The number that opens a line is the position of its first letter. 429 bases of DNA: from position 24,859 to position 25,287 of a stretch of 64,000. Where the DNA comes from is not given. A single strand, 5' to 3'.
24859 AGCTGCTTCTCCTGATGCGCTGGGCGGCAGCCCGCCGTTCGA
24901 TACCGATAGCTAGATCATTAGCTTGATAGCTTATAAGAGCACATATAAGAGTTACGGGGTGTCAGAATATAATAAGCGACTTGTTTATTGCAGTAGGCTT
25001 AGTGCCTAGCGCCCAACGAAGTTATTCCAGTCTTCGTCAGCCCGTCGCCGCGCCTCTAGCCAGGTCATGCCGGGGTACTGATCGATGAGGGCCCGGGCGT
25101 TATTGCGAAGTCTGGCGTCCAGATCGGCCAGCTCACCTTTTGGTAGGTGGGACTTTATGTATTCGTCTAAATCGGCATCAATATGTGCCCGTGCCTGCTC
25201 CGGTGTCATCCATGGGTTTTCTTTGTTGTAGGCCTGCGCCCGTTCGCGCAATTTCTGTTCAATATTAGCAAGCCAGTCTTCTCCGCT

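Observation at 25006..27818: Two adjacent paralogous proteins built from a roughly 40-aa '................' repeat, with nested internal duplications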

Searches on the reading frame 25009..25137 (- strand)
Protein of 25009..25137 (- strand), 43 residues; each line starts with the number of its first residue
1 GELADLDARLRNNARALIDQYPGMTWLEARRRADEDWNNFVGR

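Call 16: search_solved_structures(query=A1, max_evalue=10, show_alignments=3)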
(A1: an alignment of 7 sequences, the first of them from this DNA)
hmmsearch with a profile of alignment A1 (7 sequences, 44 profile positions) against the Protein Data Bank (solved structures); distinct sequences matched with E-value up to 10: 4.
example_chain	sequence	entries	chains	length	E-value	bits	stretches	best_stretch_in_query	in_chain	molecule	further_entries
7oxy_B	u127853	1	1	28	1.1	12.6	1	6-22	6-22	Prokaryotic ubiquitin-like protein Pup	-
7oy3_B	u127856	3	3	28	1.1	12.5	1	6-22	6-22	Prokaryotic ubiquitin-like protein Pup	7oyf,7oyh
7pwg_J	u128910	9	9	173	1.3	12.3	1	26-39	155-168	Ribosomal protein L11 | 60S ribosomal protein uL5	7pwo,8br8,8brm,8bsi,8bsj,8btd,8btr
7qsj_A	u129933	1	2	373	3.1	11.1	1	28-42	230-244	Methylmannose polysaccharide hydrolase (MmpH)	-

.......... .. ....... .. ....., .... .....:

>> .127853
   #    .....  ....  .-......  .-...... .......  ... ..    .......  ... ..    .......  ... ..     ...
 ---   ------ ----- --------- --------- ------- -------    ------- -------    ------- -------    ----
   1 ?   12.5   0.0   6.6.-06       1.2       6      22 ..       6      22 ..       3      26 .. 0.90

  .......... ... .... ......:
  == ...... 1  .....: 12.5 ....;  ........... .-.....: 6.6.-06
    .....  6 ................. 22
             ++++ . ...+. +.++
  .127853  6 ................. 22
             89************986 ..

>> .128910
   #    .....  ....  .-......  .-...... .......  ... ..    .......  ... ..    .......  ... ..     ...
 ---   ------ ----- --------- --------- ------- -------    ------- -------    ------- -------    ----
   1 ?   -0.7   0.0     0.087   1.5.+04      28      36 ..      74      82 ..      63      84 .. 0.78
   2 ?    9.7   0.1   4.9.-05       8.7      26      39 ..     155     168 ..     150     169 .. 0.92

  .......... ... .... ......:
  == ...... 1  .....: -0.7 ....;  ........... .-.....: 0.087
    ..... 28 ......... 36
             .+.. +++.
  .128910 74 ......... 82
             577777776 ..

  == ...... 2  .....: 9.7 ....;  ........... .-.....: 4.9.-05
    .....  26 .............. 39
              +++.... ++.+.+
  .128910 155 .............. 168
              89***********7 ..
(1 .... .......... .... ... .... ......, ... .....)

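Call 21: search_protein_representatives(alignment_id=A1)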
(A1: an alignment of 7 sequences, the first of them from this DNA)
Query: 7 sequences, 44 profile positions. Proteins with E-value up to 0.001 (for the whole library): 6; up to 1e-10: 3; up to 1e-30: 2. The best 6 are listed.
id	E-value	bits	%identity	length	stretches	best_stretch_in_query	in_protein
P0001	2.2e-85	296.5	-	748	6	1-44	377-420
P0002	1.7e-38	146.5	-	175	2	1-44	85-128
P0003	2.1e-11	59.7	-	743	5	2-43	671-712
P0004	1.7e-04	37.6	-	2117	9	16-30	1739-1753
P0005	4.4e-04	36.3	-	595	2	5-40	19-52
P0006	8.3e-04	35.4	-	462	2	26-43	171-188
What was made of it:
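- It is kept in a distant homologue found at E 2.1e-11 among 1.84e9 proteins (call 21).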

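Call 24: find_encoding_contigs(protein=P0003, flank=10000, max_places=6)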
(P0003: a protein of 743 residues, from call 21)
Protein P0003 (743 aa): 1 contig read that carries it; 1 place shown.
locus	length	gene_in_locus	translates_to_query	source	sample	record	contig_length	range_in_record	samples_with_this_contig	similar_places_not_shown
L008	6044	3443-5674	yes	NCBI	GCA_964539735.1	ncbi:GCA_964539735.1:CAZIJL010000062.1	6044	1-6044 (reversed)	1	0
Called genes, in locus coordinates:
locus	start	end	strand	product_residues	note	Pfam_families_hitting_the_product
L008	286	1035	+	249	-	-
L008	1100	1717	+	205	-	PF00293:NUDIX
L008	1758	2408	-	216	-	PF13189:Cytidylate_kin2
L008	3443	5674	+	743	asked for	-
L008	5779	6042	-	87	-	?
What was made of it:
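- In L008 the upstream neighbour is not an FHA gene (call 24). No such neighbour is present in L008 (call 24).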

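Call 58: search_protein_families(library=ncbifam, alignment_id=A8, max_evalue=10)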
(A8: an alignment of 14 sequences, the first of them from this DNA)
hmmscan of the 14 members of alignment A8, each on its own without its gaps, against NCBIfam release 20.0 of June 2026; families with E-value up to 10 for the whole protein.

A. member 1, seq(43 aa): 0 families

B. families by the number of members that match (of 14 scanned): 2 families
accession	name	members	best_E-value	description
NF038403.1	perm_prefix_1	1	0.0044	permease prefix domain 1-containing protein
TIGR03002.1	outer_YhbN_LptA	1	0.056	lipopolysaccharide transport periplasmic protein LptA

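Call 59: search_protein_families(library=pfam, alignment_id=A8, max_evalue=10)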
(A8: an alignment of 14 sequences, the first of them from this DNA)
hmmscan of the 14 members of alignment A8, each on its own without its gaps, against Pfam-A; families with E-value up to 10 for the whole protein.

A. member 1, seq(43 aa): 0 families

B. families by the number of members that match (of 14 scanned): 6 families
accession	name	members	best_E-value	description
PF18993.5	Rv0078B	1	0.008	Rv0078B-related antitoxin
PF13448.11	DUF4114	1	0.017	Domain of unknown function (DUF4114)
PF13865.11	FoP_duplication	1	0.017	C-terminal duplication domain of Friend of PRMT1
PF04690.20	YABBY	1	0.081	YABBY protein, C-terminal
PF14043.11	WVELL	1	0.12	WVELL protein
PF04624.19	Dec-1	1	0.13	Dec-1 repeat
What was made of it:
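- Tried and rejected: I rejected these as chance (calls 58, 59).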

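Call 60: search_solved_structures(query=A8, max_evalue=10, show_alignments=2)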
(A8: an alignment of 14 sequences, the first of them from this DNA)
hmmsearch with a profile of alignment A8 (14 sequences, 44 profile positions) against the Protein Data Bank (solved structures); distinct sequences matched with E-value up to 10: 7.
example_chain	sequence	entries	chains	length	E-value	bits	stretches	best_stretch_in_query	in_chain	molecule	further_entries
8k38_A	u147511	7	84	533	0.035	17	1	16-43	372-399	Portal protein B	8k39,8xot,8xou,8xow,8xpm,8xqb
6dkm_A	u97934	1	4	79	0.26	14.2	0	9-24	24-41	DHD131_A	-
6dtl_A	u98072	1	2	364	0.55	13.2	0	8-24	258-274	Mitogen-activated protein kinase 6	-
5ci6_A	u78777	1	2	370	0.57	13.1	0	8-24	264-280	Mitogen-activated protein kinase 6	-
7pwg_J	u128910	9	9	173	0.94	12.4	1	20-38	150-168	Ribosomal protein L11 | 60S ribosomal protein uL5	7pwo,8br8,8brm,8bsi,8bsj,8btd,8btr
7oxy_B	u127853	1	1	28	1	12.3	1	3-22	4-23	Prokaryotic ubiquitin-like protein Pup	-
7oy3_B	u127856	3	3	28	1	12.3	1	3-22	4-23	Prokaryotic ubiquitin-like protein Pup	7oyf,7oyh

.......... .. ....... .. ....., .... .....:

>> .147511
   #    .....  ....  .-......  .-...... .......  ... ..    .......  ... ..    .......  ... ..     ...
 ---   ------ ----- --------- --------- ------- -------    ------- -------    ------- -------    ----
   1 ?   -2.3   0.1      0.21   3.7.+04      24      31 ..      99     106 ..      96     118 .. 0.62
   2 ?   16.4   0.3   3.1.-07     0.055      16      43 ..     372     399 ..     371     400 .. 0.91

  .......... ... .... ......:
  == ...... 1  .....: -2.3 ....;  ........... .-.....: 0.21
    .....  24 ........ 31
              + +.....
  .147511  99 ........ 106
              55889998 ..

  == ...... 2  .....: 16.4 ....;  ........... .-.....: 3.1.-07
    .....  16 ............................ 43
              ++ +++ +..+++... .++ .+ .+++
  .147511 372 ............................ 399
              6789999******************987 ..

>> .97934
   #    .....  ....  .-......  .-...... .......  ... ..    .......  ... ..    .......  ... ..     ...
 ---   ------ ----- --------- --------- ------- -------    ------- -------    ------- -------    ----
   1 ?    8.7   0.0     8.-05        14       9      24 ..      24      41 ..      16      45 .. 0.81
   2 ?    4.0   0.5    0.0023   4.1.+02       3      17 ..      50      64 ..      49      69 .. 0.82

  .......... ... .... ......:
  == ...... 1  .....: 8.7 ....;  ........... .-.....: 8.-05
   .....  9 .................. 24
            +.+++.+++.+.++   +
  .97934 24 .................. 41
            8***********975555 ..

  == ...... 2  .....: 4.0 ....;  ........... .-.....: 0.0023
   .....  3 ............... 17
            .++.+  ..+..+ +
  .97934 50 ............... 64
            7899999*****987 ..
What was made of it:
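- Tried and rejected: I treat both as chance: short, single hits with no phage context (calls 16, 60).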

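Call 64: search_protein_families(library=pfam, proteins=[L008:286-1035:+], max_evalue=0.01)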
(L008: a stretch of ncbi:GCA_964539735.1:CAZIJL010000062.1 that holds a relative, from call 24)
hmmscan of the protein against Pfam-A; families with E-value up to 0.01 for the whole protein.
L008:286-1035:+ (249 aa): 1 family
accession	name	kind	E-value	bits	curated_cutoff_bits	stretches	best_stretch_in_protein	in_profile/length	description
PF11026.13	DUF2721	-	0.0069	16.7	28.3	1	151-220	49-120/129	Protein of unknown function (DUF2721)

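Call 68: search_protein_families(library=pfam, proteins=[P0003], max_evalue=0.01)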
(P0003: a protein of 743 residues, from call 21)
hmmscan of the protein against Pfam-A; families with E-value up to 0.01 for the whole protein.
P0003 (743 aa): 0 families
